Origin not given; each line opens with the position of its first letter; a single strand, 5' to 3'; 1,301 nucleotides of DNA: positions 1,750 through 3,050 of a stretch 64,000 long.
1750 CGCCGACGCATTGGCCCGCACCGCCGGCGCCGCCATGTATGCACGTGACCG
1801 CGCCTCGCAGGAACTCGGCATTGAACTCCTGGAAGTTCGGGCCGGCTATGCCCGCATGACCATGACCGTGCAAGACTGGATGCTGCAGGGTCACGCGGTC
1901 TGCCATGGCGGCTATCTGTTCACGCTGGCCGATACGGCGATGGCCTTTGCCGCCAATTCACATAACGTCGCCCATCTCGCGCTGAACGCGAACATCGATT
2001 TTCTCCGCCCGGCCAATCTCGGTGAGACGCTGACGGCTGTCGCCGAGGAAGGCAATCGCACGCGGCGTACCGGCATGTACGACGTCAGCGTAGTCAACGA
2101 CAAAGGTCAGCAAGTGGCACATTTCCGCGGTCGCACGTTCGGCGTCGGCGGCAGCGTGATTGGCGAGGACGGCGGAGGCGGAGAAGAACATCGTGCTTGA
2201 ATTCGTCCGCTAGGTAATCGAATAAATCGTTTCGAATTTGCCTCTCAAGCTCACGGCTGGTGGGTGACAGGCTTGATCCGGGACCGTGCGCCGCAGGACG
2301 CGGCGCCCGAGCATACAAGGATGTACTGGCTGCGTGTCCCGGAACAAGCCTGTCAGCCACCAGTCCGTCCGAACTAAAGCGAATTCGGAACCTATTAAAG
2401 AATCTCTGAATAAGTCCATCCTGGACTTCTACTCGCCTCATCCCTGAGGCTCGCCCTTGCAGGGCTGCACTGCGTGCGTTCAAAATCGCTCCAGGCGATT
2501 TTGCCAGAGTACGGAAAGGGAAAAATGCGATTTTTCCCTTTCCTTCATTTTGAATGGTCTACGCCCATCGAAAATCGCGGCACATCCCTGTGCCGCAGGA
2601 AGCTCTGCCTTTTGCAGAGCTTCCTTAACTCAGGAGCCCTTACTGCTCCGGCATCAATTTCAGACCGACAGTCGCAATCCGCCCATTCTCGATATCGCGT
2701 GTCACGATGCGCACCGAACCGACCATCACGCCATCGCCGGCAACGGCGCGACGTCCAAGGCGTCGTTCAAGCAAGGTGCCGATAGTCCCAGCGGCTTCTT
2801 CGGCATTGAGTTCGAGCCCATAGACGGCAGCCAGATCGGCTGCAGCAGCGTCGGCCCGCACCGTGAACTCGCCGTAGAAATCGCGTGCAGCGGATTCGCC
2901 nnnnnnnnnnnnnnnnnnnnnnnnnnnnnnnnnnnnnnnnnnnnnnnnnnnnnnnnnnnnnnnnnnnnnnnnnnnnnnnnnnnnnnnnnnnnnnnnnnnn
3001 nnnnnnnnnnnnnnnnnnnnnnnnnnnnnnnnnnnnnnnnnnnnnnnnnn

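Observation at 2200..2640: Highly structured 440-bp convergent intergenic region: a 27-nt-arm inverted repeat plus four tandem perfect hairpins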

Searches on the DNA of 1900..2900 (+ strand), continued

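Call 37: search_dna_similar(query=L010:1400-1640:+, collection=plasmids, mode=distant, max_evalue=0.001, rows=spread, max_rows=40)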
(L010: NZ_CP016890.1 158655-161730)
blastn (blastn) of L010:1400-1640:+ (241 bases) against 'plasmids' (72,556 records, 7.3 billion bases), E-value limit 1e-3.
Records with a match: 40; places in all: 77; records where one place covers at least 80% of the query: 15.
Best place of each record, by identity: >=99% 14; 95-99% 1; 90-95% 5; 80-90% 17; 60-80% 3.
By first word of the organism name: Pantoea 39; Klebsiella 1.
By predicted mobility (MOB-suite, as given by PLSDB): non-mobilizable 40.
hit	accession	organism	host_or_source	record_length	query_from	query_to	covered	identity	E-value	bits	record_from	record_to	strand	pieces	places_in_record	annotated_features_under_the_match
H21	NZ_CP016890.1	Pantoea agglomerans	single cell,lettuce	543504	1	241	100%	100.0%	9e-120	435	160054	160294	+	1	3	none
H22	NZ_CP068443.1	Pantoea agglomerans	Fungi,tissue sample,perithecium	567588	1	241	100%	100.0%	9e-120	435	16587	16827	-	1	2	none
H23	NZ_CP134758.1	Pantoea agglomerans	Allium cepa,cell culture,bulb ...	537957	1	241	100%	100.0%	9e-120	435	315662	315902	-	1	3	none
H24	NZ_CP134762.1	Pantoea agglomerans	Allium cepa,cell culture,bulb ...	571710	1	241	100%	100.0%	9e-120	435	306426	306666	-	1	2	none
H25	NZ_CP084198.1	Pantoea agglomerans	Allium cepa,mixed culture,whole plant ...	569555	1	241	100%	99.6%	4e-118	431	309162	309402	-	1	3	none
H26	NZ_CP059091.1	Pantoea agglomerans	Allium cepa,diseased onion bulb,bulb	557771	1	241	100%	99.6%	4e-118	431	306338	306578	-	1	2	none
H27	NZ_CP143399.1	Pantoea agglomerans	Brassica napus,cell culture,Seed,Seed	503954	1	241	100%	99.6%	4e-118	431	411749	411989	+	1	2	none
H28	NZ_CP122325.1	Pantoea agglomerans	Beta vulgaris,whole organism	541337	1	241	100%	99.6%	4e-118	431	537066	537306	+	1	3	none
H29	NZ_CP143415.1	Pantoea agglomerans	Phaseolus vulgaris,cell ...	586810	1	241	100%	99.2%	5e-117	426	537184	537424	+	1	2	none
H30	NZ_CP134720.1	Pantoea agglomerans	Allium cepa,cell culture,bulb ...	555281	1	241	100%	99.2%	5e-117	426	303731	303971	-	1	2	none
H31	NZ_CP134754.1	Pantoea agglomerans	Allium cepa,cell culture,bulb ...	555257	1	241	100%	99.2%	5e-117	426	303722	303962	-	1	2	none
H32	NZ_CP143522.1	Pantoea agglomerans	-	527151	1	241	100%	98.8%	2e-115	422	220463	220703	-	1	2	none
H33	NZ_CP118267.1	Pantoea sp. Lij88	cell culture,soil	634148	14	240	94%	87.3%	8e-70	270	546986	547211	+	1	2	none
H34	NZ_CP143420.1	Pantoea agglomerans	Phaseolus vulgaris,cell ...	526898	22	240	91%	90.5%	2e-76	292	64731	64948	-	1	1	none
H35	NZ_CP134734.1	Pantoea agglomerans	cell culture,Water from main ditch ...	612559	22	240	91%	90.0%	3e-75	288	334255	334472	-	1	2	none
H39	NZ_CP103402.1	Pantoea agglomerans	cell culture,leaves of diseased walnut ...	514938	54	202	62%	88.7%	8e-45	187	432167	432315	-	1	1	none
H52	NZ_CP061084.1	Pantoea sp. MT58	cell culture,groundwater from well ...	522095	33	200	70%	75.3%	1e-17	97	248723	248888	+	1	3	none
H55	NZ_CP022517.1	Pantoea vagans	masson pine,cell culture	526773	57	200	60%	81.4%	1e-28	133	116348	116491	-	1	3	none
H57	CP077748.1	Pantoea jilinensis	strain,tomato rhizosphere soil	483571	57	200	60%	79.3%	9e-25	120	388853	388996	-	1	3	none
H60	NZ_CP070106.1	Klebsiella pneumoniae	Homo sapiens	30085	80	179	41%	76.0%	4e-4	53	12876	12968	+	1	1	none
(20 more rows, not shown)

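Call 38: get_annotated_region(hit=H39, flank=600)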
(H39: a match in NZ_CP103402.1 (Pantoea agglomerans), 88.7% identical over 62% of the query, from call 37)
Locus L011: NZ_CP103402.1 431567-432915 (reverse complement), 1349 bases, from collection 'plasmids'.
description: Pantoea agglomerans strain CHTF15 plasmid unnamed1, complete sequence
organism: Pantoea agglomerans (NCBI taxid 549)
taxonomy: Bacteria; Pseudomonadota; Gammaproteobacteria; Enterobacterales; Erwiniaceae; Pantoea; Pantoea agglomerans
host: -; source: cell culture,leaves of diseased walnut trees; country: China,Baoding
typing (MOB-suite, as given by PLSDB): non-mobilizable; replicon rep_cluster_1232
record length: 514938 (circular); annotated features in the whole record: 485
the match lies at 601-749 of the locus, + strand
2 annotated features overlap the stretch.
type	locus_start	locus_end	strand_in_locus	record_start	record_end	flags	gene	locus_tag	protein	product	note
CDS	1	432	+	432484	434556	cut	-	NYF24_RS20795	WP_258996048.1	beta-galactosidase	-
CDS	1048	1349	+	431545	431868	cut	-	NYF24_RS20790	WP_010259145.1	glucose PTS transporter subunit EIIB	GO:0009401 - phosphoenolpyruvate-dependent sugar phosphotransferase system [Evidence IEA]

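Call 39: get_annotated_region(hit=H52, flank=600)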
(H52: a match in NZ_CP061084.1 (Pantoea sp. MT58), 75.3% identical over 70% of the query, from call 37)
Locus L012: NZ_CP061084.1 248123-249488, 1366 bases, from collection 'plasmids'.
description: Pantoea sp. MT58 plasmid unnamed1, complete sequence
organism: Pantoea sp. MT58 (NCBI taxid 2768165)
taxonomy: Bacteria; Pseudomonadota; Gammaproteobacteria; Enterobacterales; Erwiniaceae; Pantoea; Pantoea sp. MT58
host: -; source: cell culture,groundwater from well FWB306-02; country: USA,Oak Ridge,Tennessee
typing (MOB-suite, as given by PLSDB): non-mobilizable; replicon rep_cluster_1232
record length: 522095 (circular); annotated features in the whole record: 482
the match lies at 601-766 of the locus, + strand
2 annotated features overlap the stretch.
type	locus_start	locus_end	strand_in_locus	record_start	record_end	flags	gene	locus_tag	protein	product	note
CDS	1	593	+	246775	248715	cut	-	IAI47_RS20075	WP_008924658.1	methyl-accepting chemotaxis protein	GO:0007165 - signal transduction [Evidence IEA]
CDS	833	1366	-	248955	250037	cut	ugpC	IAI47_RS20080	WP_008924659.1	sn-glycerol-3-phosphate ABC transporter ATP-binding protein UgpC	-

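Call 40: get_annotated_region(hit=H55, flank=600)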
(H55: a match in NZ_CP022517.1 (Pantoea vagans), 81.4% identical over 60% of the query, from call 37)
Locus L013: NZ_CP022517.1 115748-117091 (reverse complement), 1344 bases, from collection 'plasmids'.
description: Pantoea vagans strain FBS135 plasmid pPant1, complete sequence
organism: Pantoea vagans (NCBI taxid 470934)
taxonomy: Bacteria; Pseudomonadota; Gammaproteobacteria; Enterobacterales; Erwiniaceae; Pantoea; Pantoea vagans
host: -; source: masson pine,cell culture; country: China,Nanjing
typing (MOB-suite, as given by PLSDB): non-mobilizable; replicon rep_cluster_1232
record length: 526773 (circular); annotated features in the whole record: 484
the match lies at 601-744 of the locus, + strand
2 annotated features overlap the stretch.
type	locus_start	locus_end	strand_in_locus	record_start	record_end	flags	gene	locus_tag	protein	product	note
CDS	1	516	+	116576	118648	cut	-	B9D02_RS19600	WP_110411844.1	beta-galactosidase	-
CDS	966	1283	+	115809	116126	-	-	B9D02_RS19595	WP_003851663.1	glucose PTS transporter subunit EIIB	GO:0009401 - phosphoenolpyruvate-dependent sugar phosphotransferase system [Evidence IEA]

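Call 41: get_annotated_region(hit=H60, flank=1500)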
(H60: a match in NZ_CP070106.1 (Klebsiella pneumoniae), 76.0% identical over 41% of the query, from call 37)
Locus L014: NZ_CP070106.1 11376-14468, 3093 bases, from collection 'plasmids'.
description: Klebsiella pneumoniae strain FDAARGOS_1314 plasmid unnamed1
organism: Klebsiella pneumoniae (NCBI taxid 573)
taxonomy: Bacteria; Pseudomonadota; Gammaproteobacteria; Enterobacterales; Enterobacteriaceae; Klebsiella; Klebsiella pneumoniae
host: -; source: Homo sapiens; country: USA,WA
typing (MOB-suite, as given by PLSDB): non-mobilizable
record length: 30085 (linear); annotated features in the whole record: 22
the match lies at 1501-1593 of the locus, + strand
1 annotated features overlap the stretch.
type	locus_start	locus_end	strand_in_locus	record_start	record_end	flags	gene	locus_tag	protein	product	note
CDS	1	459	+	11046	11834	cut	phoH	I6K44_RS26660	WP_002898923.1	phosphate starvation-inducible protein PhoH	-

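Call 42: get_annotated_region(hit=H57, flank=600)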
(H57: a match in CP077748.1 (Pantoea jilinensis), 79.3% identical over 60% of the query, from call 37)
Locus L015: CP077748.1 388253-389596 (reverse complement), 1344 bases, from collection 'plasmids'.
description: Pantoea jilinensis strain D25 plasmid plas2, complete sequence
organism: Pantoea jilinensis (NCBI taxid 2676834)
taxonomy: Bacteria; Pseudomonadota; Gammaproteobacteria; Enterobacterales; Erwiniaceae; Pantoea; Pantoea jilinensis
host: -; source: strain,tomato rhizosphere soil; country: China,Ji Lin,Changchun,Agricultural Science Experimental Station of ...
typing (MOB-suite, as given by PLSDB): non-mobilizable; replicon rep_cluster_1232
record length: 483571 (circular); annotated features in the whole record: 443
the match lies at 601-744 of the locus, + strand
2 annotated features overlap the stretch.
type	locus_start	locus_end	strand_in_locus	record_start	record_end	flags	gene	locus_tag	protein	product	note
CDS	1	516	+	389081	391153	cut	-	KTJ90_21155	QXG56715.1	beta-galactosidase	-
CDS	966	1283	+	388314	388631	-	-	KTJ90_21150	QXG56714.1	glucose PTS transporter subunit EIIB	-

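Call 83: build_rna_model(alignment_id=A3, structure=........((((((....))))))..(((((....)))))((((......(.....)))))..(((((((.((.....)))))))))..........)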
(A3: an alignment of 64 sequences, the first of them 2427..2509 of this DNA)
Model R1 built from alignment A3 (64 sequences, 97 columns); structure: as given.
model positions 84; base pairs 25; branch points 3; effective number of sequences 2.44; information 0.676 bits per position. Calibrated on 0.2 Mb of random sequence (short: E-values are rough).
structure used (alignment columns):
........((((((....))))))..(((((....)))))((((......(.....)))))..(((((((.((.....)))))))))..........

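Call 84: search_with_rna_model(model_id=R1, source=window, filters=off, max_evalue=10, show_alignments=3)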
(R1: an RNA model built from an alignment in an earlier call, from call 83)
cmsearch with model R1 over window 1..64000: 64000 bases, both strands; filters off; matches with E-value up to 10: 19.
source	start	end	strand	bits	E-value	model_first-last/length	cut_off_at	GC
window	2427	2509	+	85.4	1.1e-18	1-84/84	no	0.59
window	63156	63236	+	14.1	0.087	1-84/84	no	0.67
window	63003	63092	-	13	0.16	1-84/84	no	0.6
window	2571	2627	+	12.7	0.18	1-84/84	no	0.54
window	2913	2965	-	11.8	0.3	1-84/84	no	0.58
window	2481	2503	-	11.2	0.42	56-78/84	no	0.48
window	11008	11088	+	9.9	0.86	1-84/84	no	0.65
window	58444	58509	+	9.5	1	1-84/84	no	0.7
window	47265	47336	+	8.5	1.8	1-84/84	no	0.6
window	5136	5214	+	7.7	2.8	1-84/84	no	0.56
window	27792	27849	-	6.6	5.2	1-84/84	no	0.71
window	4202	4224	-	6.3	6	56-78/84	no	0.57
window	8758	8823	+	6.1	6.6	1-84/84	no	0.58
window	62276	62352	-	6.1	6.7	1-84/84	no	0.7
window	57938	57960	+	5.7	8.3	56-78/84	no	0.65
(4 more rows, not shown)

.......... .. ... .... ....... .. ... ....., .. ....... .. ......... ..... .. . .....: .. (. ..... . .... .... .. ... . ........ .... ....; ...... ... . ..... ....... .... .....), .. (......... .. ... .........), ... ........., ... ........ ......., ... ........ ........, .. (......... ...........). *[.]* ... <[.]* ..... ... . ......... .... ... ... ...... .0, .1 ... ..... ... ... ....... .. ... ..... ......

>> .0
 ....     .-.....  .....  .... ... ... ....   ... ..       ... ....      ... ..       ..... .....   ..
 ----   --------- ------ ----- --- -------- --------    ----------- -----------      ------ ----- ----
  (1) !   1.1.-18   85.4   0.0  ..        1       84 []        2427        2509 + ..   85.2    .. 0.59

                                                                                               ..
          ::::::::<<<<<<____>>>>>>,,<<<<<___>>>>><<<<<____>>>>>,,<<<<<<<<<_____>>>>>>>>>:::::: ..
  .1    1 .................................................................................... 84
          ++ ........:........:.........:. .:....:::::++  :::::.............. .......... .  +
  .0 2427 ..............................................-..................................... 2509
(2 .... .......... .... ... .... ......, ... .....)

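Call 97: build_rna_model(alignment_id=A4, structure=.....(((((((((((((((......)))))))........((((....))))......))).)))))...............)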
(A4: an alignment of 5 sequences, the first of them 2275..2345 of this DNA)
Model R2 built from alignment A4 (5 sequences, 83 columns); structure: as given.
model positions 71; base pairs 19; branch points 1; effective number of sequences 2.88; information 0.794 bits per position. Calibrated on 0.2 Mb of random sequence (short: E-values are rough).
structure used (alignment columns):
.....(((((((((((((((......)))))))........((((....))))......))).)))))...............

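Call 98: search_with_rna_model(model_id=R2, source=window, filters=off, max_evalue=1)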
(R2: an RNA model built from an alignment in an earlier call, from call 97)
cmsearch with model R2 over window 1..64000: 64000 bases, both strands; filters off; matches with E-value up to 1: 9.
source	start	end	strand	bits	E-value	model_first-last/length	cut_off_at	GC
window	2276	2345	+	79.6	2.5e-22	1-71/71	no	0.69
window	54983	55057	-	16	0.023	1-71/71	no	0.72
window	16736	16795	+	13.3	0.16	1-71/71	no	0.63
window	2435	2450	-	12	0.42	15-30/71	no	0.69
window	2577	2596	-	11.6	0.56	13-32/71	no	0.75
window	25237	25313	-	11.4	0.65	1-71/71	no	0.66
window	59029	59104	-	11.1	0.77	1-71/71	no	0.61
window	11343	11396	-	11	0.83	1-71/71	no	0.63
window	44877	44926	-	10.9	0.89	1-71/71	no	0.62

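Call 99: search_with_rna_model(model_id=R2, sources=[L010, L011, L012, L013, L014, L015, L016, L017, L018, L019, L020, L021, L022, L023, L024, L025, L026, L027, L028, L029, L030, L031, L032, L033, L034, L035, L036, L037, L038, L039, L040, L041, L042, L043, L044, L045, L046, L047, L048, L050, L051, L052, L053, L054, L055, L056, L057, L058, L060, L061, L062, L063, L064, L065, L066, L067, L068, L069, L070, L071, L072, L073, L074, L075, L076, L077, L078, L079, L080, L081, L082, L083, L084, L085, L086, L087, L088, L089, L090, L091, L092, L093, L094, L095, L096, L097, L098, L099, L100, L101, L102, L103, L104, L105, L106, L107, L108, L109, L110, L111], max_evalue=0.001)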
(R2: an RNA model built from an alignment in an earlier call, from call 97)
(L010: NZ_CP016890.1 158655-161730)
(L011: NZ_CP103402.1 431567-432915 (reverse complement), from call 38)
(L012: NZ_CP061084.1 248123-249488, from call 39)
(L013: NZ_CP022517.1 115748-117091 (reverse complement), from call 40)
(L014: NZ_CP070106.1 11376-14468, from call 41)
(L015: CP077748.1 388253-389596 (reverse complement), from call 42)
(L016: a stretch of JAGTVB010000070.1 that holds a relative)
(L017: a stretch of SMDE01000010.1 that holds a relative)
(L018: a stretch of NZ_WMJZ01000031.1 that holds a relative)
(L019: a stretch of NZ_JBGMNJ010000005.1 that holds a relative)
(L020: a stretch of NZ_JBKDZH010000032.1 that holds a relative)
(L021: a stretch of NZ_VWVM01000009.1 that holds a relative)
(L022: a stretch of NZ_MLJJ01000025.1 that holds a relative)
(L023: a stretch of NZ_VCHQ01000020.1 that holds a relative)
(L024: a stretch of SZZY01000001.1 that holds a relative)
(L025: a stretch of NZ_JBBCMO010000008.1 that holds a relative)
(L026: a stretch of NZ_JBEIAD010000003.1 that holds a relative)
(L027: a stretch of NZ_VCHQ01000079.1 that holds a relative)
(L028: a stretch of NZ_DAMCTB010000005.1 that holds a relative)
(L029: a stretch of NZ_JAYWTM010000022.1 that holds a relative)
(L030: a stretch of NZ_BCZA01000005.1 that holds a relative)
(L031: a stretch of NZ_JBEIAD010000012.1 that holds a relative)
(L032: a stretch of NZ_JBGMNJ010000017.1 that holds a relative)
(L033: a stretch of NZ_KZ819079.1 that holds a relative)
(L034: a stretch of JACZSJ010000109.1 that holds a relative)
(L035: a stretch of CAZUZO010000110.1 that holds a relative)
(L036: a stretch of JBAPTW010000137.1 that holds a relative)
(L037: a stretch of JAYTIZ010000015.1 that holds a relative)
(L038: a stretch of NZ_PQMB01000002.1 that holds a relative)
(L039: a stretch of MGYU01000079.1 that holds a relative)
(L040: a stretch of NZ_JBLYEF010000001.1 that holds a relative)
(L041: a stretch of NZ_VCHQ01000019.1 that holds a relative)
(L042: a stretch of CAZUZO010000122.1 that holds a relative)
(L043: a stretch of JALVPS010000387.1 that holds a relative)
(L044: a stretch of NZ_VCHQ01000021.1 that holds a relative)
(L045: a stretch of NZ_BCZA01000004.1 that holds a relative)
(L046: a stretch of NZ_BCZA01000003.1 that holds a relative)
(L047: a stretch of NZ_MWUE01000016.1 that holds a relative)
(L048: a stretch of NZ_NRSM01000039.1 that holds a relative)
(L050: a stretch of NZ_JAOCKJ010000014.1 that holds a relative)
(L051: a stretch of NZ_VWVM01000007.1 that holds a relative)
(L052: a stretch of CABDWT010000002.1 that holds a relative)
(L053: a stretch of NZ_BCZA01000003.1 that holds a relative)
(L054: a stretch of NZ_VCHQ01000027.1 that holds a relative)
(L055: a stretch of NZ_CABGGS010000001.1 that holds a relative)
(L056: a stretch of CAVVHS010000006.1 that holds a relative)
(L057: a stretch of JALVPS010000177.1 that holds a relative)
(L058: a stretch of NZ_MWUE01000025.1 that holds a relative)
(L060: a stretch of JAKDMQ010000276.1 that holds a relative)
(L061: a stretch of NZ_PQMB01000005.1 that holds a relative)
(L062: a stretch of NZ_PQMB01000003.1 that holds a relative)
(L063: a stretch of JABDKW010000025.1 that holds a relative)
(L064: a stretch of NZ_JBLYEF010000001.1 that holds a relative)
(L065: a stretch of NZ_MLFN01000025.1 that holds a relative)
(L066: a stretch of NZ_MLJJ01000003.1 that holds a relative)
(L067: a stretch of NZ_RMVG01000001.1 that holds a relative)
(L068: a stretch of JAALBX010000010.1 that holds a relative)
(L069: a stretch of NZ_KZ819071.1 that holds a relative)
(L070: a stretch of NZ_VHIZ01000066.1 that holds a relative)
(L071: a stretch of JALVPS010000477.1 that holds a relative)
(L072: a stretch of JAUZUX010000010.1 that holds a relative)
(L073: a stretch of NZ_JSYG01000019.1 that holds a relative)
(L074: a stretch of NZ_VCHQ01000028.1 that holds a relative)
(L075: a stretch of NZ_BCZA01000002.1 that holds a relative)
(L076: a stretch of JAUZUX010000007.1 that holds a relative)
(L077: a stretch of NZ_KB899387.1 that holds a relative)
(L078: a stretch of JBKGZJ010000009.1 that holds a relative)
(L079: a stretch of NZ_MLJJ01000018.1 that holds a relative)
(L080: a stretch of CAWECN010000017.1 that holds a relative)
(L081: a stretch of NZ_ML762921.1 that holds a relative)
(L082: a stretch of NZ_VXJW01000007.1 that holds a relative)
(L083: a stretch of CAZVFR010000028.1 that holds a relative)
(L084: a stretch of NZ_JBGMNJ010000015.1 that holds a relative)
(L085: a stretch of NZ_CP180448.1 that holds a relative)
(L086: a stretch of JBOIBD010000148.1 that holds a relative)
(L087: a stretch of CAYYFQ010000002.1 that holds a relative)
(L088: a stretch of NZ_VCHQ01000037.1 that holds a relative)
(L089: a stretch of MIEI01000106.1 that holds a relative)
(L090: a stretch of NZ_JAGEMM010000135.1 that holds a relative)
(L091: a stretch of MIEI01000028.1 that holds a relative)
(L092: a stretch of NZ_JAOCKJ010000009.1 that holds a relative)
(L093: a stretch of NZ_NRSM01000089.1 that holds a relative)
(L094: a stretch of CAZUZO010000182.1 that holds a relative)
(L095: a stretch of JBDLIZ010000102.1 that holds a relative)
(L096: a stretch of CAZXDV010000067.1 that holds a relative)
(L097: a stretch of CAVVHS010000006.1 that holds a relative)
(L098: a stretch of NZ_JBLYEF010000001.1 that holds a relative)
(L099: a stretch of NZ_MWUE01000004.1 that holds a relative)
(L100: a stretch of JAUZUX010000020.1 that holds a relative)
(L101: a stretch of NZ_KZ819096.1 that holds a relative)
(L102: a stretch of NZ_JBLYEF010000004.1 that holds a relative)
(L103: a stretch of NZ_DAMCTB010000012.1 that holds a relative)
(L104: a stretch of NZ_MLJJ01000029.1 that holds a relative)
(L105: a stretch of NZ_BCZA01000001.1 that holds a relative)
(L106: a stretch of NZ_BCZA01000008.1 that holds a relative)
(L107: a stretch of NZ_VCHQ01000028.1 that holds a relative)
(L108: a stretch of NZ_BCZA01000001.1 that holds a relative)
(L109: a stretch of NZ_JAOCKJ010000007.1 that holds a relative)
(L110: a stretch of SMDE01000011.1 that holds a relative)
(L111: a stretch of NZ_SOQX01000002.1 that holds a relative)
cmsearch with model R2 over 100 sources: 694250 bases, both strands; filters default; matches with E-value up to 0.001: 14.
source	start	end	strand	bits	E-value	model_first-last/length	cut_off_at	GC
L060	3590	3660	+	85.6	3.5e-23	1-71/71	no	0.7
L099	4914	4984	+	58.6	1e-14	1-71/71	no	0.65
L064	2414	2484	+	53.8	3.3e-13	1-71/71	no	0.65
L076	7670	7739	-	52.8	6.7e-13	1-71/71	no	0.64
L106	5422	5492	+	50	5.1e-12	1-71/71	no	0.63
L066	1226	1290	-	44.4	3.1e-10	1-71/71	no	0.6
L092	4854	4928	+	39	1.5e-08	1-71/71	no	0.65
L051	4115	4188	-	36.8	7.2e-08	1-71/71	no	0.62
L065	3319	3391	-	34.6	3.5e-07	1-71/71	no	0.64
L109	3116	3190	-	34.3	4.3e-07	1-71/71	no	0.6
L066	1466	1527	+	26.7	0.00011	1-71/71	no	0.63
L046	2294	2444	+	26.6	0.00011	1-71/71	no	0.63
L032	1158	1257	-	25.6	0.00023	1-71/71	no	0.64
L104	319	418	-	25.5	0.00026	1-71/71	no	0.66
